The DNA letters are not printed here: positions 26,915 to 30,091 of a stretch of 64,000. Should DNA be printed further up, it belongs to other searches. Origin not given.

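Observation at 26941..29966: AT-rich 3-kb cassette encoding a 958-aa secreted orphan, bracketed by a perfect 18-bp direct repeat next to tRNA-Leu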

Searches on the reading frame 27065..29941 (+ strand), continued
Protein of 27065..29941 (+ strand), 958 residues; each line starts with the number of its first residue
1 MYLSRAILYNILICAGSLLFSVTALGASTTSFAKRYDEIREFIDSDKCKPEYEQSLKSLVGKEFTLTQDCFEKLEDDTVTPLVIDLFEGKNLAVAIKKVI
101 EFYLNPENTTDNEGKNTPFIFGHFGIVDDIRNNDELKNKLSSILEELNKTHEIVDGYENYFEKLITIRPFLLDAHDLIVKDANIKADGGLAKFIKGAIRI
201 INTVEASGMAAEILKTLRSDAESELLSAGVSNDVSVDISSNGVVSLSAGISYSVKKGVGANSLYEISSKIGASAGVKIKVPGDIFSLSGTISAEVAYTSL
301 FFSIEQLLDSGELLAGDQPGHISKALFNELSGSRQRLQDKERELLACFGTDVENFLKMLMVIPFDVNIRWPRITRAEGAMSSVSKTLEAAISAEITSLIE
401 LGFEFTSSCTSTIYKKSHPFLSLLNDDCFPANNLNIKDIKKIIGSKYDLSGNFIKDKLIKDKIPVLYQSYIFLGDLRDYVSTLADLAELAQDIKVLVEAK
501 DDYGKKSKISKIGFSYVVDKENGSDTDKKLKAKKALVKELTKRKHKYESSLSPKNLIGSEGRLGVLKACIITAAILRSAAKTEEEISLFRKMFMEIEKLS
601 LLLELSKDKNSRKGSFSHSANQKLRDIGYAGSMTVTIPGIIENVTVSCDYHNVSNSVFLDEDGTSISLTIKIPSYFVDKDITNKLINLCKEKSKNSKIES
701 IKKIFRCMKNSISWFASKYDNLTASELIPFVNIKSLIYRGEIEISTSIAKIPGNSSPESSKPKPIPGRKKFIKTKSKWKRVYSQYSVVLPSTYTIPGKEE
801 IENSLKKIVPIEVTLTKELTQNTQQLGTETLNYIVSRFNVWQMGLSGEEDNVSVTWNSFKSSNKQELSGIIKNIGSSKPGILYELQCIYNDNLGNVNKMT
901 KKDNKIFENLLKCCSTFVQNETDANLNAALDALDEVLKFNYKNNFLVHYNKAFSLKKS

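Call 76: list_cluster_members(proteins=[P0018, P0021, P0025, P0028, P0033, P0036, P0045, P0055, P0064, P0073])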
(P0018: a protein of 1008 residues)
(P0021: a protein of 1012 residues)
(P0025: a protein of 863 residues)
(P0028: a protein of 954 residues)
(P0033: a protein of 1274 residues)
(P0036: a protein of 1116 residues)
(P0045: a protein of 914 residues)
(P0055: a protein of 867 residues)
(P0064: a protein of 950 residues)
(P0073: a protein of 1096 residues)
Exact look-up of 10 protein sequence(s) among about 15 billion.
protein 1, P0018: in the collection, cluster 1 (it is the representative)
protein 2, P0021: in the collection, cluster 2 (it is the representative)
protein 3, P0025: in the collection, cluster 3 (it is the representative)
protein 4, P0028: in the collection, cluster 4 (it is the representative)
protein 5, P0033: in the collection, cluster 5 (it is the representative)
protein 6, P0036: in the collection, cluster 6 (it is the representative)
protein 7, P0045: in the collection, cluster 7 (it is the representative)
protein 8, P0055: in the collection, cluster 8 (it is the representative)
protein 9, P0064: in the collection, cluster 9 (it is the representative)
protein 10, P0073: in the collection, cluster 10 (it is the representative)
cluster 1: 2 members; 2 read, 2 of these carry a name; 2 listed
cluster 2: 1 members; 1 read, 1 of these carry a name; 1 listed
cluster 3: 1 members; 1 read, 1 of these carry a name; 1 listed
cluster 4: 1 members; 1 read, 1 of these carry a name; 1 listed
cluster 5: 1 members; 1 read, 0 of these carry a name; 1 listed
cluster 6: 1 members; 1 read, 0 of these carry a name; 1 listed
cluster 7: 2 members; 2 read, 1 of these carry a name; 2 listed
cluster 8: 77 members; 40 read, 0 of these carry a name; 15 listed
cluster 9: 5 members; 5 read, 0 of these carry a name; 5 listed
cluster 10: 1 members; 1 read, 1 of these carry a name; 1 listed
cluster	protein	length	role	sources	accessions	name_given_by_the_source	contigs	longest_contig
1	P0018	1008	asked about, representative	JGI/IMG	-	hypothetical protein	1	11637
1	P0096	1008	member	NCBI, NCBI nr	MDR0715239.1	MAG: hypothetical protein LBF25_00425 [Puniceicoccales bacterium] | hypothetical protein [Puniceicoccales bacterium]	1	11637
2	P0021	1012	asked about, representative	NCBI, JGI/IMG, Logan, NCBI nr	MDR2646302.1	MAG: hypothetical protein LBC04_03980 [Holosporaceae bacterium] | hypothetical protein | hypothetical protein [Holosporaceae bacterium]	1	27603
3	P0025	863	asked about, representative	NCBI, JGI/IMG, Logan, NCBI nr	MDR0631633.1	MAG: hypothetical protein LBF54_00025 [Holosporaceae bacterium] | hypothetical protein | hypothetical protein [Holosporaceae bacterium]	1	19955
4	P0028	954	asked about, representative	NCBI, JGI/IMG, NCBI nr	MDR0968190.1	MAG: hypothetical protein LBL99_00970 [Holosporaceae bacterium] | hypothetical protein | hypothetical protein [Holosporaceae bacterium]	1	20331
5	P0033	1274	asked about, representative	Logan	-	-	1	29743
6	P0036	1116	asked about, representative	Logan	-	-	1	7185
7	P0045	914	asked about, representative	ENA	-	-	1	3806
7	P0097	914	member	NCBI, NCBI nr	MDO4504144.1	MAG: hypothetical protein Q4B84_03270 [Clostridia bacterium] | hypothetical protein [Clostridia bacterium]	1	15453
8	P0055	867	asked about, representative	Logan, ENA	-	-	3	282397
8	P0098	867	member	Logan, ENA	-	-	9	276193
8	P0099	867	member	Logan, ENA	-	-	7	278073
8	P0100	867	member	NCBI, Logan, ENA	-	-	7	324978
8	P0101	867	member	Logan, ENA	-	-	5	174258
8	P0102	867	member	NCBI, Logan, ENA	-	-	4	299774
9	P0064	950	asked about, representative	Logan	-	-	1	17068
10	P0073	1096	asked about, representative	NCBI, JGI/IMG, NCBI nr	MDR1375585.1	MAG: hypothetical protein LBJ45_02100 [Holosporaceae bacterium] | hypothetical protein | hypothetical protein [Holosporaceae bacterium]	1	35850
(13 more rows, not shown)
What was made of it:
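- Closest known: Outer-membrane beta-barrel proteins. Different: Some members come from MAGs labelled Clostridia (call 76).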

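Call 78: search_protein_families(library=pfam, proteins=[P0011, P0012, P0015, P0016, P0019, P0021, P0045, P0055, P0073], max_evalue=0.01)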
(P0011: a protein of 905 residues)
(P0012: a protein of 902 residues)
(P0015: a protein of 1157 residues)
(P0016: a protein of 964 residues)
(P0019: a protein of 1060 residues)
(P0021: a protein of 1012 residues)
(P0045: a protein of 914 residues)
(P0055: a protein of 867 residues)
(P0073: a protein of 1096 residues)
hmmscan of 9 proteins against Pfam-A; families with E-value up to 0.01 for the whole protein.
P0011 (905 aa): 0 families

P0012 (902 aa): 0 families

P0015 (1157 aa): 4 families
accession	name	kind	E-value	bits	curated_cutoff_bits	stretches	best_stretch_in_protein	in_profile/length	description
PF15397.11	DUF4618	-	0.002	18.1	34.9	1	553-651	65-160/258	Domain of unknown function (DUF4618)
PF10805.13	DUF2730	-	0.0067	16.9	24.9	0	559-625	24-87/102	Protein of unknown function (DUF2730)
PF05659.16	RPW8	-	0.0092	16.1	30.4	0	170-224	37-90/139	Arabidopsis broad-spectrum mildew resistance protein RPW8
PF03961.19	FapA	-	0.0092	16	31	0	1013-1150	120-239/272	Flagellar Assembly Protein A beta solenoid domain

P0016 (964 aa): 0 families

P0019 (1060 aa): 1 family
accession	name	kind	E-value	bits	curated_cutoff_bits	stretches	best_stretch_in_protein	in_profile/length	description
PF19220.6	Rod_CreS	-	0.00054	19.6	100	1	543-616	5-78/359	Crescentin, rod domain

P0021 (1012 aa): 0 families

P0045 (914 aa): 0 families

P0055 (867 aa): 0 families

P0073 (1096 aa): 0 families

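Call 79: find_encoding_contigs(protein=P0055, flank=7000, max_places=3)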
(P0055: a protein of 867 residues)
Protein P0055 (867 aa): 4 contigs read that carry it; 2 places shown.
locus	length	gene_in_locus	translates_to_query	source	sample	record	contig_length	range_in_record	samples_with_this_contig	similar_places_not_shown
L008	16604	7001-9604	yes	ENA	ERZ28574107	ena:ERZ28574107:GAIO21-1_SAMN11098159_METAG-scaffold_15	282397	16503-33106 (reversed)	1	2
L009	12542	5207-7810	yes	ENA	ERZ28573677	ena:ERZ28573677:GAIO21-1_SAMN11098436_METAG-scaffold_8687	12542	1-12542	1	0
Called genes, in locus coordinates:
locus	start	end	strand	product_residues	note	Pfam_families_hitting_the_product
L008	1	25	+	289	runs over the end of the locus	PF01522:Polysacc_deac_1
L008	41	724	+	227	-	PF06347:SH3_4 (weak), PF08239:SH3_3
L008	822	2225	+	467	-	PF21799:MurD-like_N (faint), PF08245:Mur_ligase_M, PF02875:Mur_ligase_C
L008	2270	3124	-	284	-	PF00398:RrnaAD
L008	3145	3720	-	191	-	PF01227:GTP_cyclohydroI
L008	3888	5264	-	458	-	PF01225:Mur_ligase, PF08245:Mur_ligase_M, PF02875:Mur_ligase_C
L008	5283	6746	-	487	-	PF01225:Mur_ligase, PF08245:Mur_ligase_M, PF02875:Mur_ligase_C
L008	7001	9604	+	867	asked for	-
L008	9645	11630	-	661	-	PF22745:Nlig-Ia, PF01653:DNA_ligase_aden, PF09414:RNA_ligase (weak), PF03120:OB_DNA_ligase, PF03119:DNA_ligase_ZBD, PF12826:HHH_2, PF00533:BRCT, PF12738:PTCB-BRCT, +2 more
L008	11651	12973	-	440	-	PF02885:Glycos_trans_3N, PF00591:Glycos_transf_3, PF07831:PYNP_C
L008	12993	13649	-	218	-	PF01791:DeoC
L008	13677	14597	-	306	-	PF02653:BPD_transp_2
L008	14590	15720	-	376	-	PF02653:BPD_transp_2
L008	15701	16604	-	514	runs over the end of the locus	PF00005:ABC_tran, PF13304:AAA_21 (faint), PF00005:ABC_tran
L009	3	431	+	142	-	?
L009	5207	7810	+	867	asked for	-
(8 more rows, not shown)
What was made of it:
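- On Outer-membrane beta-barrel protein: Some members are from MAGs labelled Clostridia, whose envelope type is unknown (calls 76, 79).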

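Call 86: predict_structure(alignment_id=A5)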
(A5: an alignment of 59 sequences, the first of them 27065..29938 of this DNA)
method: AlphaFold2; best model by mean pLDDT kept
length: 958 residues; sequences in the alignment: 59
mean_pLDDT: 84.6   pTM: 0.86
mean pLDDT of the five models: 84.6, 84.2, 82.4, 82.2, 81.5
residues with pLDDT >= 90: 545; 70-90: 258; 50-70: 88; < 50: 67
segments of 3 or more residues with pLDDT < 50: 1-29, 121-123, 395-401, 508-512, 729-737, 800-803
pLDDT, mean of each block of 10 residues (from residue 1): 43 40 39 87 91 94 93 90 92 95 80 50 68 93 88 60 88 93 84 95 93 91 88 90 86 92 94 89 74 95 93 68 84 95 96 94 95 92 92 51 79 95 95 91 94 64 79 96 97 92 64 51 83 97 96 87 97 95 94 97 93 90 91 74 82 95 93 76 81 80 82 82 56 50 92 72 88 90 90 73 54 87 92 95 83 92 95 88 94 87 95 97 98 97 94 75
secondary structure, 60 per line:
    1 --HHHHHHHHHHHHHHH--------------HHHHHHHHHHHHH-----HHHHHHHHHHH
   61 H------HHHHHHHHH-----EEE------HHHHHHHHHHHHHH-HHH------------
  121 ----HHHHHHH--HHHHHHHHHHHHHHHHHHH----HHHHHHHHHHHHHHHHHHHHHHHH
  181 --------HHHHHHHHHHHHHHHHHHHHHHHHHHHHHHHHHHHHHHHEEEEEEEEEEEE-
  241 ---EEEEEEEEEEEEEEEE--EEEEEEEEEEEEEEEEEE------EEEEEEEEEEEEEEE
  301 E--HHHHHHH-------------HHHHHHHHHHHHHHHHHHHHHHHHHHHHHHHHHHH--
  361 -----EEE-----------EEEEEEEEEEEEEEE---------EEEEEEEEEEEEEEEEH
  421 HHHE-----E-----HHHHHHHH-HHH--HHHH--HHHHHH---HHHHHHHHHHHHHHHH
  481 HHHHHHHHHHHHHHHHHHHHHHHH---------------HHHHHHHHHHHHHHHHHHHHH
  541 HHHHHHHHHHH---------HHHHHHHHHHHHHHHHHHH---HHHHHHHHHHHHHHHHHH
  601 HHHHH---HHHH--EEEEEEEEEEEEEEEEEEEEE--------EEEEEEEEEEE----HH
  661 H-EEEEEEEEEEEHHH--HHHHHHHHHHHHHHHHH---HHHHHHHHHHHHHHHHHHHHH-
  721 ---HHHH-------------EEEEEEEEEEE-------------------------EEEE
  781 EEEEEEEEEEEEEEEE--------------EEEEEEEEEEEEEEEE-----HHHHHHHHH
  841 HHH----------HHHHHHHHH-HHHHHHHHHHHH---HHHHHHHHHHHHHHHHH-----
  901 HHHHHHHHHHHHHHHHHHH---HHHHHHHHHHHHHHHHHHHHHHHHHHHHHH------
elements in order (helices of 4 or more, strands of 3 or more residues): H3-17 H32-44 H50-61 H68-76 E82-84 H91-104 H125-131 H134-152 H157-180 H189-227 E228-239 E244-259 E262-279 E286-301 H304-310 H324-358 E366-368 E380-394 E404-419 H420-423 H436-443 H450-453 H456-461 H465-504 H520-551 H561-579 H583-605 H609-612 E615-635 E644-654 E663-673 H679-695 H699-719 H724-727 E741-751 E777-796 E811-826 H832-843 H854-862 H864-875 H879-895 H901-919 H923-952
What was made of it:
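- The AlphaFold model has pLDDT 84.6 and pTM 0.86 (call 86).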

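Call 88: fold_search(model_id=the predicted structure, library=pdb)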
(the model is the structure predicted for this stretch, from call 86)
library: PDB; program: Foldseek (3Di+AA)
matches with E <= 10: 441; with E <= 0.001: 0
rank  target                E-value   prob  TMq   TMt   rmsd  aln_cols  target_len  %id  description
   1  2r4l_B                1.0e-03  0.97  0.14  0.25  24.6       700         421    7  Crystal structure of the long-chain fatty acid transporter FadL mutant P34A (released 2008-09-16)
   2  3pf1_A                1.9e-03  0.94  0.13  0.24  24.2       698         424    6  E. coli FadL Asp348Ala mutant (released 2011-05-25)
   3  3pgs_A                2.1e-03  0.96  0.14  0.26  24.0       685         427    7  Phe3Gly mutant of EcFadL (released 2011-05-25)
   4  1t1l_A                2.2e-03  0.97  0.13  0.25  24.4       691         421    8  Crystal structure of the long-chain fatty acid transporter FadL (released 2004-06-15)
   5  2r4l_C                3.0e-03  0.92  0.14  0.25  21.2       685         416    7  Crystal structure of the long-chain fatty acid transporter FadL mutant P34A (released 2008-09-16)
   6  5fq6_D                3.8e-03  0.87  0.13  0.13  24.6       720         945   10  Crystal structure of the SusCD complex BT2261-2264 from Bacteroides thetaiotaomicron (released 2016-12-21)
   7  2r8a_A                6.4e-03  0.82  0.12  0.23  23.3       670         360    6  Crystal structure of the long-chain fatty acid transporter FadL mutant delta N8 (released 2008-09-23)
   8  6fsu_A                7.2e-03  0.60  0.11  0.19  24.2       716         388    6  Crystal structure of E.coli BamA beta-barrel with a C-terminal extension (released 2018-11-14)
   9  6z37                  8.2e-03  0.94  0.13  0.26  19.3       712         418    5  TodX monoaromatic hydrocarbon channel deltaS2 mutant (released 2020-11-04)
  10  3dwo                  8.2e-03  0.57  0.11  0.19  24.4       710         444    6  Crystal structure of a Pseudomonas aeruginosa FadL homologue (released 2008-12-16)
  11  8aa0_A                9.3e-03  0.72  0.12  0.12  24.7       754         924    7  Levan utilisation machinery (utilisome) with levan fructo-oligosaccharides DP 8-12 (released 2023-06-07)
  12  5m9b                  1.2e-02  0.87  0.12  0.15  23.8       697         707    6  Crystal structure of the ferric enterobactin receptor (PfeA) from Pseudomonas aeruginosa (released 2018-02-21)
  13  4d5b_A                1.2e-02  0.75  0.12  0.26  22.3       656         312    4  Crystal structure of CymA from Klebsiella oxytoca (released 2015-06-03)
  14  6e4v                  1.3e-02  0.85  0.12  0.16  22.0       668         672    7  The Crystal Structure of FhuE from E. coli in complex with its substrate Coprogen (released 2019-04-10)
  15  6z38                  1.4e-02  0.66  0.12  0.22  21.6       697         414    5  TodX deltaS2S3 mutant monoaromatic hydrocarbon channel (released 2020-11-04)
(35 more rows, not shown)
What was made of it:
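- The structural resemblance to outer-membrane barrels is weak (E about 1e-3, TM 0.25-0.34, call 88).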
